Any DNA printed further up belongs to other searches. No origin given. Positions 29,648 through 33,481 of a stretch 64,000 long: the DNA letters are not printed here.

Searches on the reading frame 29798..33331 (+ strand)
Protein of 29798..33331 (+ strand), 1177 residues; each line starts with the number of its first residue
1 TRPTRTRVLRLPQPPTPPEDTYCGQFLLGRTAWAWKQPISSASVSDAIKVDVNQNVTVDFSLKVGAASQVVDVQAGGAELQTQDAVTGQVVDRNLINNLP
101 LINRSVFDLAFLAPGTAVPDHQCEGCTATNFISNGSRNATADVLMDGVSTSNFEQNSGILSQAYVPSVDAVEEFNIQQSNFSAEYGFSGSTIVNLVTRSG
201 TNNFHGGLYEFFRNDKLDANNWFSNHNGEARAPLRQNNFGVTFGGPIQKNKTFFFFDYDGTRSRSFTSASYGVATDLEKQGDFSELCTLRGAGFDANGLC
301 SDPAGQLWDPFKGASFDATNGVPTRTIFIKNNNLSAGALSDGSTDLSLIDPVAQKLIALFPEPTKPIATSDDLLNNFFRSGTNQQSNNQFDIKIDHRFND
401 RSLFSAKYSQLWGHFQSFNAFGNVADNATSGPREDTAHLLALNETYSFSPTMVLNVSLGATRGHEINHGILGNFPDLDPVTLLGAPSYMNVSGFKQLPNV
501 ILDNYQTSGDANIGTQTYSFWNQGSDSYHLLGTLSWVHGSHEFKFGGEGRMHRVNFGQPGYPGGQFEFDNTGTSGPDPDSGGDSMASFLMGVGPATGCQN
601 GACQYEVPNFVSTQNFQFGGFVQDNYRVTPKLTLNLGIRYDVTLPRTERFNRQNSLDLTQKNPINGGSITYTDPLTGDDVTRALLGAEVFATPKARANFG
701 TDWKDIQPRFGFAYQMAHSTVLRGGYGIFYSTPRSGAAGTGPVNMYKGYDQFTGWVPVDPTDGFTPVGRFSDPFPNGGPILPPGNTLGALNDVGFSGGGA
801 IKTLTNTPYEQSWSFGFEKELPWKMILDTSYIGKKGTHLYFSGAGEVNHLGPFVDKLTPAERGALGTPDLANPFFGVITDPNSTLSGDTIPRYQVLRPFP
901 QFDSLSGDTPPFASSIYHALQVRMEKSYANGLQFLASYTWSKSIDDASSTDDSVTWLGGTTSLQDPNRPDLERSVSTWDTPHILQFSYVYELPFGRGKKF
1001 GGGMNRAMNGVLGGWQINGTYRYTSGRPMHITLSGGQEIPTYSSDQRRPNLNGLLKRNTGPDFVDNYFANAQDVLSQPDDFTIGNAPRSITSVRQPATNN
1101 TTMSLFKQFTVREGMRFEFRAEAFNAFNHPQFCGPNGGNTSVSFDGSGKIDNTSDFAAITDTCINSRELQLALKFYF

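Call 48: search_protein_families(library=pfam, proteins=[window:29798-33331:+], max_evalue=0.001)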
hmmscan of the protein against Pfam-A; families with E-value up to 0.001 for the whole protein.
window:29798-33331:+ (1177 aa): 1 family
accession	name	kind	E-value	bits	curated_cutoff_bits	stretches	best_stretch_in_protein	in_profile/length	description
PF25183.1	OMP_b-brl_4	-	3.6e-204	681.1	30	1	196-1170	1-838/838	Outer membrane beta barrel domain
